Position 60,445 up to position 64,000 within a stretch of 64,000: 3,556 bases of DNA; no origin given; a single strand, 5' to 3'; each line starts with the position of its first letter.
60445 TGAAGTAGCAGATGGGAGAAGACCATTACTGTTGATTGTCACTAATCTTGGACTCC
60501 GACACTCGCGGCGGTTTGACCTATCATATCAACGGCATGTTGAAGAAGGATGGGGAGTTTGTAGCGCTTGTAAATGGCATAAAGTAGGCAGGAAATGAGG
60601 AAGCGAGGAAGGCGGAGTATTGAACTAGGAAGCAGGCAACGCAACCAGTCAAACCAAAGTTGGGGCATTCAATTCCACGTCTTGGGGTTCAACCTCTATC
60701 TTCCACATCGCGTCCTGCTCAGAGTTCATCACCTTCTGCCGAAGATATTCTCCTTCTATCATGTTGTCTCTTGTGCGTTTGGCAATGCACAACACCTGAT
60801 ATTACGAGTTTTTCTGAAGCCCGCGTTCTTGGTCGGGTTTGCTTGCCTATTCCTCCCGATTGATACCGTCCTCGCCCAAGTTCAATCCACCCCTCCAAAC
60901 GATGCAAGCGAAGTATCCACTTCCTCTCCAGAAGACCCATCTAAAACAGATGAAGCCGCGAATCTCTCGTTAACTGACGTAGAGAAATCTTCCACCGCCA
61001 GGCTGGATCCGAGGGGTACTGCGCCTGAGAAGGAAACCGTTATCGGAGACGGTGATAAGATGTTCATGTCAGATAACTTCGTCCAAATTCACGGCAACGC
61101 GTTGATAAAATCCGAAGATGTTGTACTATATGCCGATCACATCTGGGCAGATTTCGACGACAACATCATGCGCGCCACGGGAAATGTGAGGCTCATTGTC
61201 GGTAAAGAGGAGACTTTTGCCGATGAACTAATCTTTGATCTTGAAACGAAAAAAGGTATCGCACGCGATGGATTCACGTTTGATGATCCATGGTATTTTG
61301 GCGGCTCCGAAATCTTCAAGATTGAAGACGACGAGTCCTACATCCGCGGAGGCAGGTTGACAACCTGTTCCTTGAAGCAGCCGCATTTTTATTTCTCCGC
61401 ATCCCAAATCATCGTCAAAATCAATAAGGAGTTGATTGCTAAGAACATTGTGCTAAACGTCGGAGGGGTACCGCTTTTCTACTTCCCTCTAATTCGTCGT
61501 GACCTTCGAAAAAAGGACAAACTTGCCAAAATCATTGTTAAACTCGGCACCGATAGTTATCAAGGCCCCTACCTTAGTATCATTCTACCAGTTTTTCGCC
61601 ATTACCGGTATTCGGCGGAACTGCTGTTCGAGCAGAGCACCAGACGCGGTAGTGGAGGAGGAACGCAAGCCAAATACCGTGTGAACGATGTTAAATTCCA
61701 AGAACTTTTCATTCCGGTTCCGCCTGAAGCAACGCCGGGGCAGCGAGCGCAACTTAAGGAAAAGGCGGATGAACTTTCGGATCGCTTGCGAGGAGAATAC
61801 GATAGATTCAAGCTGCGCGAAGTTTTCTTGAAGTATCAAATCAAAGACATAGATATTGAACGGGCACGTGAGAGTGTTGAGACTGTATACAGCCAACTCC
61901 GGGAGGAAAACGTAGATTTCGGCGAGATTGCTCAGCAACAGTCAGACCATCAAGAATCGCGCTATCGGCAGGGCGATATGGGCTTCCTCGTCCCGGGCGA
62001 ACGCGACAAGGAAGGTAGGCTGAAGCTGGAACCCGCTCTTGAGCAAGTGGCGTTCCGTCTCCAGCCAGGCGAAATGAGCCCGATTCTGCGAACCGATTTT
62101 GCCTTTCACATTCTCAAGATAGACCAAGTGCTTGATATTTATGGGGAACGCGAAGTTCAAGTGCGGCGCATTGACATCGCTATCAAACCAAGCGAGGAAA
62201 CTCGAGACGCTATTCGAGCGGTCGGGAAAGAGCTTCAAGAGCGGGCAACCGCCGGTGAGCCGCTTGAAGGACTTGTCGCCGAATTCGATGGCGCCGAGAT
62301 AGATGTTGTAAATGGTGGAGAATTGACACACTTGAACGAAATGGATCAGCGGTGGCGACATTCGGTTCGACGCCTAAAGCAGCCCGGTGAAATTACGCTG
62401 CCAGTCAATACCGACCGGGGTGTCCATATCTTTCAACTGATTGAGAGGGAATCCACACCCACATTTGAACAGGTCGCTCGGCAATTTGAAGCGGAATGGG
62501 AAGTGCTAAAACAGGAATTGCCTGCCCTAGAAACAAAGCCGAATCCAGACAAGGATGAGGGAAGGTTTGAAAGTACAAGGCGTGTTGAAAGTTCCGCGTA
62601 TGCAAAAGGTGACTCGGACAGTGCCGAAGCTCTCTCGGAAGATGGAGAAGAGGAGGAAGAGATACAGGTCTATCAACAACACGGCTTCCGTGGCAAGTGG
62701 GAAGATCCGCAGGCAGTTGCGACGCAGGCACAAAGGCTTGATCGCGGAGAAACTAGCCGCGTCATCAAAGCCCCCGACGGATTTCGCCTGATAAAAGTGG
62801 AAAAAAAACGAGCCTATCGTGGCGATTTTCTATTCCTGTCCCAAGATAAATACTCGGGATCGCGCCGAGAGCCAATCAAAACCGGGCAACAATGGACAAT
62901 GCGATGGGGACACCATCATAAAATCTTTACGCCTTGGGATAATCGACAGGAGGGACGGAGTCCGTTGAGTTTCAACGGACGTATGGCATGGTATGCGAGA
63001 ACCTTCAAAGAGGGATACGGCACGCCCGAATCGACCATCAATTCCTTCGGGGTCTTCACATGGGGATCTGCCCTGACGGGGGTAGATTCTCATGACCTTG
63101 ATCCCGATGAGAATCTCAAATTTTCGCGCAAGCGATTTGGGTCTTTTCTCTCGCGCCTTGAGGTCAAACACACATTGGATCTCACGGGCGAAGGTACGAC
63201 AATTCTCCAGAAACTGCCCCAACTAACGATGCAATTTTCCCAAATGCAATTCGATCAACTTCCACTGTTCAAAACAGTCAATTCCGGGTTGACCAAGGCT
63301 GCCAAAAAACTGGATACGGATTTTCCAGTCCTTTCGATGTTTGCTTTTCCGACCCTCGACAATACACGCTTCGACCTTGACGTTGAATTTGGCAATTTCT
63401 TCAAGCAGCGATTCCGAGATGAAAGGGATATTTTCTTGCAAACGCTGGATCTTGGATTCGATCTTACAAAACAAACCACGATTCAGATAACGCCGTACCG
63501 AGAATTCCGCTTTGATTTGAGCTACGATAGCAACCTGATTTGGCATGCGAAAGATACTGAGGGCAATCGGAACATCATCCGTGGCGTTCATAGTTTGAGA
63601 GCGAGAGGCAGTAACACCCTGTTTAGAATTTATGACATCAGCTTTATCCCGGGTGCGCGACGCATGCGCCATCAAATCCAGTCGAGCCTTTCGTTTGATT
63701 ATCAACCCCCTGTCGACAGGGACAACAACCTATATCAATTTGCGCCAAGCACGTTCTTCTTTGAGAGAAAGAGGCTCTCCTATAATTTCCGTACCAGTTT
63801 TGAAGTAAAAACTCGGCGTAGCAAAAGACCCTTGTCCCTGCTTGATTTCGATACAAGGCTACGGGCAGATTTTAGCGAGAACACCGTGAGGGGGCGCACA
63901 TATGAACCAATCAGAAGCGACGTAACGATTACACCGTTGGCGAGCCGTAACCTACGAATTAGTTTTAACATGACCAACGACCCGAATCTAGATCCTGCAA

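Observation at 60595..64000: The LptD/OstA-like outer-membrane protein appears to carry two parvulin (SurA-type) domains inserted between its N-terminal jellyroll and its beta-barrel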

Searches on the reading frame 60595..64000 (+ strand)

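Call 3: search_protein_families(library=pfam, proteins=[window:60595-64000:+], max_evalue=1)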
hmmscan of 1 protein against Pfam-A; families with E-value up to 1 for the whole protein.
window:60595-64000:+ (1135 aa): 3 families
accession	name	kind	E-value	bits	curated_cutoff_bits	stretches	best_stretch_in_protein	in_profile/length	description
PF00639.27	Rotamase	-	3.1e-31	108.6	21.7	3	419-510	13-96/97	PPIC-type PPIASE domain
PF13616.12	Rotamase_3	-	8.4e-20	71.9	22.5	2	403-511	14-114/116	PPIC-type PPIASE domain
PF13145.12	Rotamase_2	-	2.4e-16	61.1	27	3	670-739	44-109/121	PPIC-type PPIASE domain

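Call 4: search_protein_families(library=ncbifam, proteins=[window:60595-64000:+], max_evalue=1)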
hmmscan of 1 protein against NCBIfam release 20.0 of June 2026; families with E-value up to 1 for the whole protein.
window:60595-64000:+ (1135 aa): 8 families
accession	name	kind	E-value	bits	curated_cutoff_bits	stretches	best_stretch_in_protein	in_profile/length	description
NF002827.0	PRK03002.1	equivalog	5.5e-10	38.7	343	1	437-522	158-235/285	peptidylprolyl isomerase PrsA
NF000809.0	PRK00059.1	equivalog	5.6e-09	35.8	303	2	425-528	207-290/336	peptidylprolyl isomerase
NF002824.0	PRK02998.1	subfamily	1.8e-08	34.1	360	1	438-524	157-237/283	peptidylprolyl isomerase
NF002846.0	PRK03095.1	equivalog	1.5e-07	31.2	361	1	439-514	156-223/287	peptidylprolyl isomerase PrsA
TIGR02933.1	nifM_nitrog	equivalog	2.5e-07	30.9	168.2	1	416-512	133-220/256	nitrogen fixation protein NifM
NF003358.0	PRK04423.1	equivalog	4.1e-06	25.3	944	1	152-369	63-282/799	LPS-assembly protein LptD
NF008038.0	PRK10770.1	equivalog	1e-05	24.5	394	1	420-509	299-380/431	peptidylprolyl isomerase SurA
NF052235.1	CT351_fam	equivalog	0.0053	15.3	900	1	163-365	32-228/674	CT351 family outer membrane beta-barrel protein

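Call 5: find_homologous_proteins(query=window:60595-64000:+)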
Query window:60595-64000:+ (1135 aa): 371 proteins with E <= 0.001 among 8000 candidates; the best 120 are listed.
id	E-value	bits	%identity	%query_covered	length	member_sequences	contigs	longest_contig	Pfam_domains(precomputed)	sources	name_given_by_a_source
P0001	0.0e+0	2574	99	100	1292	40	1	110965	PF13145.13,PF00639.28,PF13616.13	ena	-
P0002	0.0e+0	2275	87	100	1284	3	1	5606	PF13145.13,PF00639.28,PF13616.13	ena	-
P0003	0.0e+0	2261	87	100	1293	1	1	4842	PF13145.13,PF00639.28,PF13616.13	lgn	-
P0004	0.0e+0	2233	86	100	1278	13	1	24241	PF13145.13,PF00639.28,PF13616.13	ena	-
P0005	0.0e+0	2205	84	100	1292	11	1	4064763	PF13145.13,PF00639.28,PF13616.13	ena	-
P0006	0.0e+0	2198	85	100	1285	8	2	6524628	PF13145.13,PF00639.28,PF13616.13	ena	-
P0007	0.0e+0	2192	85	100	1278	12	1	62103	PF13145.13,PF00639.28,PF13616.13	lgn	-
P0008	0.0e+0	2192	85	100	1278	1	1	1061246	PF13145.13,PF00639.28,PF13616.13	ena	-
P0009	0.0e+0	2116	81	100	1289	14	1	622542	PF13145.13,PF00639.28,PF13616.13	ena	-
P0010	0.0e+0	2112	81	100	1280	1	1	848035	PF13145.13,PF00639.28,PF13616.13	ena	-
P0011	0.0e+0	2079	81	99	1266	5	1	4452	PF13145.13,PF00639.28,PF13616.13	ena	-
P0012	0.0e+0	2079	81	100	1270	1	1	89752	PF13145.13,PF00639.28,PF13616.13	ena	-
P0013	0.0e+0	2075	79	100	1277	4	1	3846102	PF13145.13,PF00639.28,PF13616.13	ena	-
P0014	0.0e+0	1880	81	88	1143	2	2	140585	PF13145.13,PF00639.28,PF13616.13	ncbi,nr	ncbi:MAG: peptidylprolyl isomerase [Candidatus Poribacteria bacterium]|nr:peptidylprolyl isomerase [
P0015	0.0e+0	1865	89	80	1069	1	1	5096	PF13145.13,PF00639.28,PF13616.13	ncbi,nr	ncbi:MAG: peptidylprolyl isomerase, partial [Candidatus Poribacteria bacterium]|nr:peptidylprolyl is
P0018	0.0e+0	1452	58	100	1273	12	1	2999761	PF13145.13,PF00639.28,PF13616.13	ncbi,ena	-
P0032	0.0e+0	1382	58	91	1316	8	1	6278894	PF13145.13,PF00639.28,PF13616.13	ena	-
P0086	0.0e+0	1302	53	94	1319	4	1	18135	PF13145.13,PF00639.28,PF19838.6,PF13616.13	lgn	-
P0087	0.0e+0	1299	54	93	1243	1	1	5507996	PF13145.13,PF00639.28,PF13616.13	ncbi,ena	-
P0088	0.0e+0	1292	53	93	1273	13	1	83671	PF13145.13,PF00639.28,PF13616.13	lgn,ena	-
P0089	0.0e+0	1292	54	93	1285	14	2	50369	PF13145.13,PF00639.28,PF13616.13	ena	-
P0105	0.0e+0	1262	51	96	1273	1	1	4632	PF13145.13,PF00639.28,PF19838.6,PF13616.13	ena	-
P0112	0.0e+0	1257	52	57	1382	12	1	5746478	PF13145.13,PF00639.28,PF13616.13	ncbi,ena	-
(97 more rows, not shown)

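Call 16: search_solved_structures(query=A1, max_evalue=10)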
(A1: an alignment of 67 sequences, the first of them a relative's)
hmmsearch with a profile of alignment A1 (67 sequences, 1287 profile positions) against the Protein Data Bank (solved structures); distinct sequences matched with E-value up to 10: 65 (the best 60 are shown).
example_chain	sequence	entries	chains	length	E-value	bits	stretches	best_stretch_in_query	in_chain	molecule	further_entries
2jzv_A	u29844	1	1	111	1.4e-13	52.6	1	393-484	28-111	Foldase protein prsA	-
8sot_A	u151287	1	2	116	5.9e-10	40.5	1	390-483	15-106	Basic membrane protein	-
8hm4_A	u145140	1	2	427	2.9e-09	38.3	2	388-481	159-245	Peptidylprolyl isomerase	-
8hm3_B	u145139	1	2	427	2.9e-09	38.3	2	388-481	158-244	Peptidylprolyl isomerase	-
5htf_A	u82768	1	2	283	2.2e-08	35.3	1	515-649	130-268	Foldase protein PrsA 1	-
6xd8_A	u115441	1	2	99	1.2e-07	32.9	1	399-489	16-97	Foldase protein PrsA 1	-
1zk6_A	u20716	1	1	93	1.6e-07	32.5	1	396-481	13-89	Foldase protein prsA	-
9hg5_F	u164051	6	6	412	2.6e-07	31.8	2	390-590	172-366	Chaperone SurA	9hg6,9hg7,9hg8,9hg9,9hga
4wo7_A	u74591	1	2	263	4.5e-07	31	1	386-519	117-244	Foldase protein PrsA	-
1m5y_A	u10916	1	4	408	1.2e-06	29.6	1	390-592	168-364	Survival protein surA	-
1yw5_A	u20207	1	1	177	1.6e-06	29.2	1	394-481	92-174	peptidyl prolyl cis/trans isomerase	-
8pz1_F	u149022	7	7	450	1.7e-06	29.1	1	390-592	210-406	Chaperone SurA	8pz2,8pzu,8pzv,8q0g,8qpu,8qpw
8qpv_F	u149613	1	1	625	1.8e-06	29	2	390-591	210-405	Chaperone SurA,Outer membrane protein X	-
7kkf_A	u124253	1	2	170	2.5e-06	28.5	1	395-481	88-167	Peptidyl-prolyl cis-trans isomerase ESS1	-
6vj4_A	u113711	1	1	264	4.5e-06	27.7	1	398-488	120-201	Peptidylprolyl isomerase PrsA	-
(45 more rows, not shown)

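Call 18: find_encoding_contigs(protein=P0001, flank=10000, max_places=3)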
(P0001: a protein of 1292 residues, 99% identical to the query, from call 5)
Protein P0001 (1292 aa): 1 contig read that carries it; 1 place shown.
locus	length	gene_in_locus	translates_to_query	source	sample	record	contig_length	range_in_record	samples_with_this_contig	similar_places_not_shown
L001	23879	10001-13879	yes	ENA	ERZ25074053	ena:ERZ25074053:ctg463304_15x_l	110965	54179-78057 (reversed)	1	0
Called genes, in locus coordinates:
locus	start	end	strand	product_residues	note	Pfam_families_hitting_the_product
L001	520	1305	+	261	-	PF11306:DUF3108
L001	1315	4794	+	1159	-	PF17757:UvrB_inter, PF02559:CarD_TRCF_RID, PF00270:DEAD, PF04851:ResIII, PF00271:Helicase_C, PF03461:TRCF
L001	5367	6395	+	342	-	PF13145:Rotamase_2 (weak)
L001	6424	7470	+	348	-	PF13145:Rotamase_2 (weak)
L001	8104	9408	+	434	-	PF13623:SurA_N_2, PF13624:SurA_N_3, PF09312:SurA_N, PF13145:Rotamase_2, PF13616:Rotamase_3, PF00639:Rotamase, PF13616:Rotamase_3, PF00639:Rotamase, +1 more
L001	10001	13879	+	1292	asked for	PF13145:Rotamase_2 (faint), PF13616:Rotamase_3, PF00639:Rotamase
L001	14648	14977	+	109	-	PF00266:Aminotran_5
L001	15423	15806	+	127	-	-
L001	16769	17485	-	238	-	PF00106:adh_short, PF23441:SDR, PF13561:adh_short_C2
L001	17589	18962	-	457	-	PF03136:Pup_ligase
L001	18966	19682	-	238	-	PF00227:Proteasome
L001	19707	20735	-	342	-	PF05639:Pup, PF00227:Proteasome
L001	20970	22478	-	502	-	PF03136:Pup_ligase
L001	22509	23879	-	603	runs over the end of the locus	PF17758:Prot_ATP_ID_OB_N, PF16450:Prot_ATP_ID_OB_C, PF13191:AAA_16 (faint), PF00004:AAA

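Call 29: predict_structure(alignment_id=A1)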
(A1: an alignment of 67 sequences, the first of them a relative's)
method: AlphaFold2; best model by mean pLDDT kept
length: 1143 residues; sequences in the alignment: 67
mean_pLDDT: 71.5   pTM: 0.48
mean pLDDT of the five models: 71.5, 65.8, 65.0, 63.8, 58.4
residues with pLDDT >= 90: 151; 70-90: 613; 50-70: 166; < 50: 213
segments of 3 or more residues with pLDDT < 50: 92-105, 107-112, 114-219, 510-547, 561-564, 903-905, 907-913, 1102-1104, 1114-1117, 1122-1143
pLDDT, mean of each block of 10 residues (from residue 1): 65 79 75 80 83 74 72 72 62 44 46 43 32 40 38 32 30 27 29 24 28 39 75 84 78 88 82 87 86 90 84 82 83 77 86 87 87 80 84 85 88 85 82 80 82 84 86 86 83 84 65 34 25 26 36 70 58 74 82 83 84 57 83 83 74 91 74 89 77 55 71 88 69 85 80 78 64 57 86 77 75 88 78 88 71 77 90 79 91 81 47 66 94 77 93 67 91 86 92 81 91 90 76 87 88 88 85 80 73 69 55 52 44 33 26
secondary structure, 60 per line:
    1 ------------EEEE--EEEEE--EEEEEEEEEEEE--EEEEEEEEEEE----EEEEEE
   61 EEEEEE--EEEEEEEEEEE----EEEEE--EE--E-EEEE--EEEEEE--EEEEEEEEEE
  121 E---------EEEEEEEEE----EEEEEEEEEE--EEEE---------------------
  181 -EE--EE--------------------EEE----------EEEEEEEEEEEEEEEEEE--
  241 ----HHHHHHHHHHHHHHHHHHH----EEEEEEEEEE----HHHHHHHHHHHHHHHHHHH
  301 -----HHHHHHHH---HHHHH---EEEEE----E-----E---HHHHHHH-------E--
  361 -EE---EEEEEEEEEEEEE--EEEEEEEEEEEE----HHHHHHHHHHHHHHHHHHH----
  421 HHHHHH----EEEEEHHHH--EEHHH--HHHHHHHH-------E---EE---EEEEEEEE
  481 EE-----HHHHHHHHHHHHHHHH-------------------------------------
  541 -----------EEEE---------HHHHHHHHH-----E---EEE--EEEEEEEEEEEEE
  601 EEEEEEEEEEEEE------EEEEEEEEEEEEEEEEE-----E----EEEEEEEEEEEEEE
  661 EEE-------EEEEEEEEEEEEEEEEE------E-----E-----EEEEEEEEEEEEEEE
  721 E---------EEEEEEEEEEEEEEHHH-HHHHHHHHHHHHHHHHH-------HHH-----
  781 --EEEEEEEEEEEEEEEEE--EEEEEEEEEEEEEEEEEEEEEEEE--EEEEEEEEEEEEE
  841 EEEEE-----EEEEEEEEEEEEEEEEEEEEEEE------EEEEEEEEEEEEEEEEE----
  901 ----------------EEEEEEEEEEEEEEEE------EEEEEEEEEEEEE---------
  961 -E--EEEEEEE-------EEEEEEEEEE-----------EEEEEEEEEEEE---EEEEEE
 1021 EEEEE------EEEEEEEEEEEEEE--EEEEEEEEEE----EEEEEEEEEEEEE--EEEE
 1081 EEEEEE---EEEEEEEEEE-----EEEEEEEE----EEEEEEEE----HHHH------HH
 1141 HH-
elements in order (helices of 4 or more, strands of 3 or more residues): E13-16 E19-23 E26-37 E40-50 E55-66 E69-79 E84-88 E97-100 E103-108 E111-121 E131-139 E144-153 E156-159 E208-210 E221-238 H245-263 E268-277 H282-300 H306-313 H317-321 E325-329 H344-350 E367-379 E382-393 H398-416 H421-426 E431-435 H436-439 H449-456 E473-482 H488-503 E552-555 H565-573 E583-585 E588-613 E620-636 E647-663 E671-687 E706-721 E731-744 H749-765 E783-799 E802-825 E828-845 E851-873 E880-896 E917-932 E939-951 E965-971 E979-988 E1000-1011 E1015-1025 E1032-1045 E1048-1057 E1062-1074 E1077-1086 E1090-1099 E1105-1112 E1117-1124 H1129-1132 H1139-1142

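Call 32: fold_search(model_id=the predicted structure, library=pdb)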
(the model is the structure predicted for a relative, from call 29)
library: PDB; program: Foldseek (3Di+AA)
matches with E <= 10: 709; with E <= 0.001: 55
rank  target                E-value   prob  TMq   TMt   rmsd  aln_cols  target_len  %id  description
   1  4q35_A                4.3e-14  1.00  0.21  0.30  39.5      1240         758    9  Structure of a membrane protein (released 2014-06-25)
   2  8h1s_A                1.6e-13  1.00  0.19  0.25  39.0      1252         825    8  Crystal structure of apo-LptDE complex (released 2023-10-11)
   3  9rpr_A                8.4e-13  1.00  0.21  0.30  38.1      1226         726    8  Cryo-EM structure of LptDEM complex containing Shigella flexneri LptE and endogenous E. coli LptD and LptM (released 2025-12-10)
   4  9kn3_A                1.2e-12  1.00  0.21  0.30  40.0      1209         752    9  Cryo-EM structure of LptDEM complex from Escherichia coli (released 2025-07-23)
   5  8h1r_A                1.4e-12  1.00  0.20  0.29  38.0      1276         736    9  Crystal structure of LptDE-YifL complex (released 2023-10-25)
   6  9ia0_A                1.6e-12  1.00  0.21  0.30  38.4      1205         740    8  LpDE from Escherichia coli (released 2025-12-10)
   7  5iv9_A                1.8e-12  1.00  0.21  0.29  40.4      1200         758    8  The LPS Transporter LptDE from Klebsiella pneumoniae, full-length (released 2016-05-18)
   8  8h1s_C                3.4e-12  1.00  0.19  0.25  39.5      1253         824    8  Crystal structure of apo-LptDE complex (released 2023-10-11)
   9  8h1r_D                5.7e-12  1.00  0.19  0.26  38.3      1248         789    8  Crystal structure of LptDE-YifL complex (released 2023-10-25)
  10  9fz5_A                1.1e-11  1.00  0.21  0.29  39.8      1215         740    8  Cryo-EM structure of LptDE-YedD complex from Escherichia Coli (released 2025-04-09)
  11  9ia5_A                3.0e-11  1.00  0.21  0.30  37.0      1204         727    8  LpDEM from Escherichia coli (released 2025-12-10)
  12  9rps_A                3.7e-11  1.00  0.21  0.30  38.7      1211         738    8  Cryo-EM structure of Shigella flexneri LptDE in complex with RTP45 superinfection exclusion protein from RTP bacteriop (released 2025-12-10)
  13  9a39_MODEL_1_A        6.2e-11  1.00  0.21  0.28  40.1      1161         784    8  Model of E. coli LptD by in-cell photo-crosslinking MS and deep learning (released 2023-02-24)
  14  9i98_A                8.2e-11  1.00  0.21  0.39  15.4       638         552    8  Cryo-EM structure of Shigella flexneri LptDE bound by a Bicyclic peptide molecule (Compound 13) (released 2025-10-15)
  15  9i92_A                2.7e-10  1.00  0.21  0.39  14.7       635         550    8  Cryo-EM structure of Shigella flexneri LptDE bound by a Bicyclic peptide molecule (Compound 1) (released 2025-10-15)
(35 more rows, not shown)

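Call 70: find_encoding_contigs(protein=P0018, flank=10000, max_places=2)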
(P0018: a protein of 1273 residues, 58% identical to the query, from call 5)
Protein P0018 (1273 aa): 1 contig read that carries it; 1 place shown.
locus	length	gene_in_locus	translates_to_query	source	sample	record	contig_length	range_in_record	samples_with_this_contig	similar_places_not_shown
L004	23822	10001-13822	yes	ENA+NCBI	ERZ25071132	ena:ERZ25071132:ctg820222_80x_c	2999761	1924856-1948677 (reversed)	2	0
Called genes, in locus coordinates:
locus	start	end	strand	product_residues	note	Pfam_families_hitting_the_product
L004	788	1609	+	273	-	-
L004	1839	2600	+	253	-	PF11306:DUF3108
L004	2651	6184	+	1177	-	PF17757:UvrB_inter, PF02559:CarD_TRCF_RID, PF00270:DEAD, PF04851:ResIII, PF00271:Helicase_C, PF03461:TRCF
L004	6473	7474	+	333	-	PF13145:Rotamase_2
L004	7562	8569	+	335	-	PF13145:Rotamase_2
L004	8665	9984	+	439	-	PF13623:SurA_N_2, PF13624:SurA_N_3, PF09312:SurA_N, PF13145:Rotamase_2, PF13616:Rotamase_3, PF00639:Rotamase, PF13616:Rotamase_3, PF00639:Rotamase, +1 more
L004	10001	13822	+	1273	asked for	PF00639:Rotamase, PF13616:Rotamase_3, PF00639:Rotamase, PF13145:Rotamase_2 (weak), PF13616:Rotamase_3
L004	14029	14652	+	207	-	PF06283:ThuA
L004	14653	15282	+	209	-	PF21982:RecX_HTH1 (faint), PF02631:RecX_HTH2, PF21981:RecX_HTH3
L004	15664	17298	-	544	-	PF02776:TPP_enzyme_N, PF00205:TPP_enzyme_M, PF02775:TPP_enzyme_C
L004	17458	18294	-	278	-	PF12844:HTH_19 (weak), PF13413:HTH_25 (faint), PF00753:Lactamase_B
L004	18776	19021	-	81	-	-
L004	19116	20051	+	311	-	PF01545:Cation_efflux, PF16916:ZT_dimer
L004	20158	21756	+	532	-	PF00248:Aldo_ket_red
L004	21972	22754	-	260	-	-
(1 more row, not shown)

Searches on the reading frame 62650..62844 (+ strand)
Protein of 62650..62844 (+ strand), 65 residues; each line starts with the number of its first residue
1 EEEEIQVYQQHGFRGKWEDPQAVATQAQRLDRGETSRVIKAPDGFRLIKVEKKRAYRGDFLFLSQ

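Call 14: search_protein_families(library=pfam, proteins=[window:62650-62844:+], max_evalue=10)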
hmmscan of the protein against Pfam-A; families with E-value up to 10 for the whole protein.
seq(65 aa): 2 families
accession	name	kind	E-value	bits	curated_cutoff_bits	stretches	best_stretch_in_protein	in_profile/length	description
PF13145.12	Rotamase_2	-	0.00016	22.9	27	1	20-54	75-109/121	PPIC-type PPIASE domain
PF00639.27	Rotamase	-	0.0053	18.1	21.7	1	19-51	64-96/97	PPIC-type PPIASE domain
